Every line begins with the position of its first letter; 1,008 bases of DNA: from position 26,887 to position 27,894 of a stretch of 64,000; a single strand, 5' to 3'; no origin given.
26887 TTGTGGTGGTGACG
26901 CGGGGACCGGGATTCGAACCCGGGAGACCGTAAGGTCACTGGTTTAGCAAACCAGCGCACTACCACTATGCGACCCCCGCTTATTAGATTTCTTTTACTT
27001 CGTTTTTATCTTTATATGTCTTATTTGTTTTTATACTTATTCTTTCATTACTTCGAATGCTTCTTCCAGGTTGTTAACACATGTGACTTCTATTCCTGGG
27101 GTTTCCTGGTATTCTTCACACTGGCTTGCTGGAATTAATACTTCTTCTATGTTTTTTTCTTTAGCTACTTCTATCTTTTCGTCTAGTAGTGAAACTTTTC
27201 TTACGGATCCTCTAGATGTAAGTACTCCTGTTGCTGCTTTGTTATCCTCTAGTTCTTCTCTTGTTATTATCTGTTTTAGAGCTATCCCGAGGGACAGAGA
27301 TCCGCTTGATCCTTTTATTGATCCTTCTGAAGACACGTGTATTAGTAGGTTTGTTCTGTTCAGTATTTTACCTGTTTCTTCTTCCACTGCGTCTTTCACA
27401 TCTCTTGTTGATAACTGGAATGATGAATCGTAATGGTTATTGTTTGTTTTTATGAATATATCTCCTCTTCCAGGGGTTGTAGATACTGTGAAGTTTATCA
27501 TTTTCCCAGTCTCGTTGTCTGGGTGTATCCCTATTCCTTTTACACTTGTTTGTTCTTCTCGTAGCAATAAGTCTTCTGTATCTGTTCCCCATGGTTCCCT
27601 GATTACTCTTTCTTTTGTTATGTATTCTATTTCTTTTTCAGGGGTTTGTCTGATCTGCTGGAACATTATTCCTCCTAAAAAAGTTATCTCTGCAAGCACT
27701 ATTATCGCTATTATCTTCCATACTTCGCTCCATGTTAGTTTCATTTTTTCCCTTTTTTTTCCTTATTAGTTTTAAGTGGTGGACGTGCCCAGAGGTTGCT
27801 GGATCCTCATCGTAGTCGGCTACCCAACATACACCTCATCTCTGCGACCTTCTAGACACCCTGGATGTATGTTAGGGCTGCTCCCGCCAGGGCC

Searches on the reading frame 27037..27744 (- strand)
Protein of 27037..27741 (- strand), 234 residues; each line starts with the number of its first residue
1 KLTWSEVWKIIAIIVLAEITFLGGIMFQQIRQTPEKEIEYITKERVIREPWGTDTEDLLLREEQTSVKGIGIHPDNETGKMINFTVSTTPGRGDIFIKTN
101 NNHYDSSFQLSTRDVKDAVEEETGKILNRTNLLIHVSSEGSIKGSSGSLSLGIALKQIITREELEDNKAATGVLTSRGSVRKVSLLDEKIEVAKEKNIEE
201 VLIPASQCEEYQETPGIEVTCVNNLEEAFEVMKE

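Call 15: find_encoding_contigs(protein=window:27037-27741:-, flank=10000, max_places=2)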
Protein window:27037-27741:- (234 aa): no gene with exactly this product is on record in the collection.

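Call 17: find_encoding_contigs(protein=window:27040-27744:-, flank=10000, max_places=2)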
Protein window:27040-27744:- (235 aa): 5 contigs read that carry it; 2 places shown.
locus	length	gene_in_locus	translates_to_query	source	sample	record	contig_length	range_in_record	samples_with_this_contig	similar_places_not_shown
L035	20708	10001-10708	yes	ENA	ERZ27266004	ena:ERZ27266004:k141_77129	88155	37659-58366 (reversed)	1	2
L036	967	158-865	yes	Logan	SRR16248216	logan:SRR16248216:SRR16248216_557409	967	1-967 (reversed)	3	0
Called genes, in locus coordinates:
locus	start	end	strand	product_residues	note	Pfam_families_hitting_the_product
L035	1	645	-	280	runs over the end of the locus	-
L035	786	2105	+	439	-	-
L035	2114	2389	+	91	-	-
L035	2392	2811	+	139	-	PF00011:HSP20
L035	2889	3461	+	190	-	-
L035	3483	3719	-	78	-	PF05239:PRC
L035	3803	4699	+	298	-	-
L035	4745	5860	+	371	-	PF05559:DUF763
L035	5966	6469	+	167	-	-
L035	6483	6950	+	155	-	-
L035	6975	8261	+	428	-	PF02163:Peptidase_M50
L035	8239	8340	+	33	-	-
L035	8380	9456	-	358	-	PF00091:Tubulin, PF12327:FtsZ_C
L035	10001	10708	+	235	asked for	PF05362:Lon_C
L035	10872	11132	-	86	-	-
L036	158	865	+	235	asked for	PF05362:Lon_C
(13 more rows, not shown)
